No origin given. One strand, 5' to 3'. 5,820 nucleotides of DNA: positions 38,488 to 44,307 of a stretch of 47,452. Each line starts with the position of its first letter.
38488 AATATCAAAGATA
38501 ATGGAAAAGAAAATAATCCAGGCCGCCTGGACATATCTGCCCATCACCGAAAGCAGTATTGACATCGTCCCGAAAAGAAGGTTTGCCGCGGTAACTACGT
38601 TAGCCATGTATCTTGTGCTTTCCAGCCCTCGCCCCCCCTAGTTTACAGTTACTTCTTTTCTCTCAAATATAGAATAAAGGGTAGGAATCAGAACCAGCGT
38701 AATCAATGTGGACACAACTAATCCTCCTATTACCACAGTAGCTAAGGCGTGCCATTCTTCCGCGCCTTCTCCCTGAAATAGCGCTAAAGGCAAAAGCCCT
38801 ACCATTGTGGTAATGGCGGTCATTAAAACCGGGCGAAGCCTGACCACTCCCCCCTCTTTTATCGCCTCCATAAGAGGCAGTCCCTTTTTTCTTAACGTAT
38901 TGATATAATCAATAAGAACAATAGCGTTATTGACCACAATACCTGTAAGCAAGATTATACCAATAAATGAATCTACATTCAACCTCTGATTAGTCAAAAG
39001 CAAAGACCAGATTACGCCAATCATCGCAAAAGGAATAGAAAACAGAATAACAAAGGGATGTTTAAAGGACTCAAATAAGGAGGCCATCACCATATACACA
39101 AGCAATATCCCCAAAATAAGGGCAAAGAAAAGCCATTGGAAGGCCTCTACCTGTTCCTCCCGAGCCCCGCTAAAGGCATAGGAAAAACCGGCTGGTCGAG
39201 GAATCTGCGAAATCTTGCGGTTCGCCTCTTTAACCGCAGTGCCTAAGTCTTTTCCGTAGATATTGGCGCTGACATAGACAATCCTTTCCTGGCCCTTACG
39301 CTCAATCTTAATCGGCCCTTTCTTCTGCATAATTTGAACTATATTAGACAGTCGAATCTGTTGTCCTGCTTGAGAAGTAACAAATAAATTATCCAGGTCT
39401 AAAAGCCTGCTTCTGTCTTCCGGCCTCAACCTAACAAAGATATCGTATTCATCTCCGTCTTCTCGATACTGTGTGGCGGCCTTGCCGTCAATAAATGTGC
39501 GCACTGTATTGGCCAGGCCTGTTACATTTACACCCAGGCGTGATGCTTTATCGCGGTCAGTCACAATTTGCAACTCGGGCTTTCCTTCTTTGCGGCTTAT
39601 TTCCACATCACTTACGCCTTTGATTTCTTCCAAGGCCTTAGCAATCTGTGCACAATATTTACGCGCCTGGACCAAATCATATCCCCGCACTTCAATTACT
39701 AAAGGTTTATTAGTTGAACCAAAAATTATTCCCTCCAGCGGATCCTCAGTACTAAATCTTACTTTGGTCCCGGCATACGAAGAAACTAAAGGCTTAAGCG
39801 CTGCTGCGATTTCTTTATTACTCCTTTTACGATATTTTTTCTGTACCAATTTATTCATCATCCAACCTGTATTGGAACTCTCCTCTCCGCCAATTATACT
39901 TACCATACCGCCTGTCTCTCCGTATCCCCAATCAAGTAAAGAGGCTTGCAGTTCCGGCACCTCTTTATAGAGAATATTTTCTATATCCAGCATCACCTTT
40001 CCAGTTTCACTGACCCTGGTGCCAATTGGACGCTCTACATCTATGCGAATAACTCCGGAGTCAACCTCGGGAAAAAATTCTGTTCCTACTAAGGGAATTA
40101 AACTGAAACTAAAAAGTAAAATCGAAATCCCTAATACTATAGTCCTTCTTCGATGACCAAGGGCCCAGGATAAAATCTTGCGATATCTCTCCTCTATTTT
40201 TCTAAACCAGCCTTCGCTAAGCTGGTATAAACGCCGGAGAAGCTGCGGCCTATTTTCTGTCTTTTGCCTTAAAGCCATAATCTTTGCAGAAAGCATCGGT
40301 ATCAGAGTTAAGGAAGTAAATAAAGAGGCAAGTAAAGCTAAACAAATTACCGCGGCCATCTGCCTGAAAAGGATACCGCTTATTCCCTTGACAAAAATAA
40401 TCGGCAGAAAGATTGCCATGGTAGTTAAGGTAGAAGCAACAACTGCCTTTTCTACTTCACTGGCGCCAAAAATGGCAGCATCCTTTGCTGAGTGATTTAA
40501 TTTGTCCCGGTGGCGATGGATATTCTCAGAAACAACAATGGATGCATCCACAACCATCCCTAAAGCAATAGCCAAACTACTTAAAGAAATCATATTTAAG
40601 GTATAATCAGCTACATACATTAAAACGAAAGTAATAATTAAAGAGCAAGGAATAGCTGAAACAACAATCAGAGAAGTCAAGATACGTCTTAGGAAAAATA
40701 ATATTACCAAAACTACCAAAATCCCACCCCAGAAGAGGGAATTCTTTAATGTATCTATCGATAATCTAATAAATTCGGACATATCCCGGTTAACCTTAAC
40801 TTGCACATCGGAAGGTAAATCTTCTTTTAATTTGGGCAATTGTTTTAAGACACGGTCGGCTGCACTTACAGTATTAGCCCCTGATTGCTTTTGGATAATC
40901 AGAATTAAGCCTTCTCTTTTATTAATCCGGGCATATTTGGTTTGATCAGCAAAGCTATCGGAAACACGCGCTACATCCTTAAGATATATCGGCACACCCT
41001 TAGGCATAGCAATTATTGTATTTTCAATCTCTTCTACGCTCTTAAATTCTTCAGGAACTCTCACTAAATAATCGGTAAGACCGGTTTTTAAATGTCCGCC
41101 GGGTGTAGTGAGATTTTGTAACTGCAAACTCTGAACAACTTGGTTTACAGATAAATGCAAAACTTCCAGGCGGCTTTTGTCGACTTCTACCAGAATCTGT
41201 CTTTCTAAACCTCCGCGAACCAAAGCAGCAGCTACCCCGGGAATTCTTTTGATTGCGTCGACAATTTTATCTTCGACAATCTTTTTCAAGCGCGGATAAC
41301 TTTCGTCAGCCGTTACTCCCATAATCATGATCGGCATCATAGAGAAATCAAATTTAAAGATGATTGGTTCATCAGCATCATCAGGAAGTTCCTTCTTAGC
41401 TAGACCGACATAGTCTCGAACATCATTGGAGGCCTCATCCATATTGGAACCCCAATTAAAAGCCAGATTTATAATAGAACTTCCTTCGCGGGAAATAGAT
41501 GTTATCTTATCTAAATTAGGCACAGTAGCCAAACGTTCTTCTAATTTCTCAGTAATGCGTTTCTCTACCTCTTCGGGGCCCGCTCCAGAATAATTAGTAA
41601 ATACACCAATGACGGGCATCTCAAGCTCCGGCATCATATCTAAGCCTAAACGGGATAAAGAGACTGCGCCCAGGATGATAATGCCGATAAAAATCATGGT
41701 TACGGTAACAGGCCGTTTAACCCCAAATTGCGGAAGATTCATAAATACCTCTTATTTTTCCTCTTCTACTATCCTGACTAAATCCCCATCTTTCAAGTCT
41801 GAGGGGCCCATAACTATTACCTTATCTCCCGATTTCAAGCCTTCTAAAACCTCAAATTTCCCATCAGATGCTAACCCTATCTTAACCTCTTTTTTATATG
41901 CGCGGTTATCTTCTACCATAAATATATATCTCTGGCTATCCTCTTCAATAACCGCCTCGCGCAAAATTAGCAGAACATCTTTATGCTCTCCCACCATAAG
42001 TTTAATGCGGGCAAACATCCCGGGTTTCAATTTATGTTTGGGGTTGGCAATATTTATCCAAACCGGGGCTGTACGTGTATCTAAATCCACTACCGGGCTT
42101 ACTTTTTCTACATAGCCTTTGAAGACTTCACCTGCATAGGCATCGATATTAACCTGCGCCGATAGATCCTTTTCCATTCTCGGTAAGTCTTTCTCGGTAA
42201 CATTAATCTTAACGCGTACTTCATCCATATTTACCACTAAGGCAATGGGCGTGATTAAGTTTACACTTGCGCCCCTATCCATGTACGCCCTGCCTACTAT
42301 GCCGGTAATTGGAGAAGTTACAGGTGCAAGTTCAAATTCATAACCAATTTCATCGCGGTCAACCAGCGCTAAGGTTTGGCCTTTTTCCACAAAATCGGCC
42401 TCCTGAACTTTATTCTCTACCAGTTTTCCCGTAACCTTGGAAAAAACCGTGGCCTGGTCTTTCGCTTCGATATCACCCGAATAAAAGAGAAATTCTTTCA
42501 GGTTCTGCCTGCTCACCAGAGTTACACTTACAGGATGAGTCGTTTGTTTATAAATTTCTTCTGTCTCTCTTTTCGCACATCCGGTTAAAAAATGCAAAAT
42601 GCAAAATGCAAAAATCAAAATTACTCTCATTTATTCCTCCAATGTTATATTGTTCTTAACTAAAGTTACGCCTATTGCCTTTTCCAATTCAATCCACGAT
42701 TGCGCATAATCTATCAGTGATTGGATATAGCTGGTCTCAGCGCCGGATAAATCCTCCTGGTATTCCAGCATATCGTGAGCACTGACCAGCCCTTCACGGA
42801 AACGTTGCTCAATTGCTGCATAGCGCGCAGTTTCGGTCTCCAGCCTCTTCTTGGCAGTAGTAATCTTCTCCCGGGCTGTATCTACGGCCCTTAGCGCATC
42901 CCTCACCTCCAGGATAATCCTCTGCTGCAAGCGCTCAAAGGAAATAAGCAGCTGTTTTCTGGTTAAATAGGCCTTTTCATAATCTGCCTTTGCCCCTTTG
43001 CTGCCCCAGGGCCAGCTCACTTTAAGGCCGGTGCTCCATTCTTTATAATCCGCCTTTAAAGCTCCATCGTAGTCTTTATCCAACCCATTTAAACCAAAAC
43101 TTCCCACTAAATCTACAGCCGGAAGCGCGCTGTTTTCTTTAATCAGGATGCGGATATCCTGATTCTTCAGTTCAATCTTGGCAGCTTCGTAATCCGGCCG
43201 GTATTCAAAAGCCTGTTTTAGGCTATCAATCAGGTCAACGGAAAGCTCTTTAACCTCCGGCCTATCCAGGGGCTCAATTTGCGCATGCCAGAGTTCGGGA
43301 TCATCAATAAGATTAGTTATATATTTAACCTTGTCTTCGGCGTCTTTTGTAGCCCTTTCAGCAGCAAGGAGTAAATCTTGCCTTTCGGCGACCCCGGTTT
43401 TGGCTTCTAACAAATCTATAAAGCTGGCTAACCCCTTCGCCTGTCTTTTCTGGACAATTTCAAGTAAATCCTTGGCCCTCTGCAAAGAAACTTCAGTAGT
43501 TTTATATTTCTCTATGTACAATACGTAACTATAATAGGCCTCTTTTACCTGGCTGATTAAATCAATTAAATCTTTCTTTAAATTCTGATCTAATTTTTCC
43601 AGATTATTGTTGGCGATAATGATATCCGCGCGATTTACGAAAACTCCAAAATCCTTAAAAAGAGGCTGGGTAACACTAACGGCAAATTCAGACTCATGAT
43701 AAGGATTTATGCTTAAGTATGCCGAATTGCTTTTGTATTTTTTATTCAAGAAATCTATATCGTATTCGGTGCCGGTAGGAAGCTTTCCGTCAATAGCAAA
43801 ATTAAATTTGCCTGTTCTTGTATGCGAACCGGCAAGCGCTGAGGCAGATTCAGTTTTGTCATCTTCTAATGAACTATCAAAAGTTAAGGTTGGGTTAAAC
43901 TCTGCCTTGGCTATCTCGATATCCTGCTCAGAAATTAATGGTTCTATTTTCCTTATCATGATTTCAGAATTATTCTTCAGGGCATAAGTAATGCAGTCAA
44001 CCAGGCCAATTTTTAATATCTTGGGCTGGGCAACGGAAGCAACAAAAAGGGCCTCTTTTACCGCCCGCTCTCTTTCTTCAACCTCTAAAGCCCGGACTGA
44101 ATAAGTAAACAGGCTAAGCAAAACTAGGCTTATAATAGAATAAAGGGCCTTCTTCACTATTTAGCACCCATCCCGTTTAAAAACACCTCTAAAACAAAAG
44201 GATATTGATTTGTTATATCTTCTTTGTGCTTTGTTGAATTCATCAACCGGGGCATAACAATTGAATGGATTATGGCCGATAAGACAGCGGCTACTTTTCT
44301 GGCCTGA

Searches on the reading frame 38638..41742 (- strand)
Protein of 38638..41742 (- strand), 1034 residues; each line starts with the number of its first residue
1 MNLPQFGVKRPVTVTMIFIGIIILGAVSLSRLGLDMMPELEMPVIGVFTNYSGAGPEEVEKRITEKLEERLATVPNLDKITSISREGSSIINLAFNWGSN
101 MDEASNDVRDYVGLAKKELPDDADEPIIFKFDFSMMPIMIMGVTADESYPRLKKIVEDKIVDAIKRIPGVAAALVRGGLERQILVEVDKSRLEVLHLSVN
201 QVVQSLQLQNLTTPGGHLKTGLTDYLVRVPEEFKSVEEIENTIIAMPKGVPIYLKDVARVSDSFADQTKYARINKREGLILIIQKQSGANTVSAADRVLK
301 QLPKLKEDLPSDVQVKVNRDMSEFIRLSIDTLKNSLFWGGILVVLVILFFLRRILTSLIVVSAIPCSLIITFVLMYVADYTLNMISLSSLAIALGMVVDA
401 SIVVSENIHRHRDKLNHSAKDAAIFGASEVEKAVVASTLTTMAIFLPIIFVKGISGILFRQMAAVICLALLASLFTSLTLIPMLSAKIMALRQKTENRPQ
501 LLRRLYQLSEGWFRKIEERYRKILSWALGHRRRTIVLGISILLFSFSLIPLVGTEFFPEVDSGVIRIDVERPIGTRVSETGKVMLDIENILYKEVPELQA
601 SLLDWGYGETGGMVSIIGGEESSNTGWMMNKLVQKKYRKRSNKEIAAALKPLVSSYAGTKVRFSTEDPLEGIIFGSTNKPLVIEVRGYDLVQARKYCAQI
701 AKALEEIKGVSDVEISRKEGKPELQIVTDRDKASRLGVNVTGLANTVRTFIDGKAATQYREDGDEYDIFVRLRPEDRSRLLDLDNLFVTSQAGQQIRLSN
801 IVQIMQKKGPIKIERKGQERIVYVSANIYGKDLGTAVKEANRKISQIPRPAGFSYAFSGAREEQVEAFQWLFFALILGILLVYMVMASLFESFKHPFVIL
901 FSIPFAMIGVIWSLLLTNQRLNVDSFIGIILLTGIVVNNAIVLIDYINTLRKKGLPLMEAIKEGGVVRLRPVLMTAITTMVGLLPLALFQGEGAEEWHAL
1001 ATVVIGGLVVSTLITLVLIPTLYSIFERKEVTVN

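Call 60: search_protein_families(library=pfam, proteins=[window:38638-41742:-], max_evalue=0.001)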
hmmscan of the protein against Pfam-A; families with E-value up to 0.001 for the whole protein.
window:38638-41742:- (1034 aa): 2 families
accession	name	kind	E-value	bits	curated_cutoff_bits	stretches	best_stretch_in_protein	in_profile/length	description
PF00873.25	ACR_tran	-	1.9e-257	857.3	28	1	5-1026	3-1020/1021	AcrB/AcrD/AcrF family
PF03176.21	MMPL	-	2.9e-10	40.1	20.5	1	337-488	149-302/333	MMPL family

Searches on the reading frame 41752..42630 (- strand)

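Call 60: search_protein_families(library=pfam, proteins=[window:41752-42630:-], max_evalue=0.001)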
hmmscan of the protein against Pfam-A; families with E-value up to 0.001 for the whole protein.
window:41752-42630:- (292 aa): 2 families
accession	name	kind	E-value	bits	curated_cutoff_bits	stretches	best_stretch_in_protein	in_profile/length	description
PF16576.10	HlyD_D23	-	6.3e-25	88.1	30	1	102-207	109-214/214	Barrel-sandwich domain of CusB or HlyD membrane-fusion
PF13437.12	HlyD_3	-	4.8e-15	56.6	22.2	1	104-204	2-106/106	HlyD family secretion protein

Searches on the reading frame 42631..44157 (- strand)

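Call 60: search_protein_families(library=pfam, proteins=[window:42631-44157:-], max_evalue=0.001)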
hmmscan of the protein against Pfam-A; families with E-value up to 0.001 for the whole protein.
window:42631-44157:- (508 aa): 2 families
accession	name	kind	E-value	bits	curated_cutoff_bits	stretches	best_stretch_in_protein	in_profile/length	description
PF02321.23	OEP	-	1.9e-48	165.2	22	2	312-496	4-187/187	Outer membrane efflux protein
PF10792.14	DUF2605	-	0.00031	21.2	25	0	155-207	3-55/96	Protein of unknown function (DUF2605)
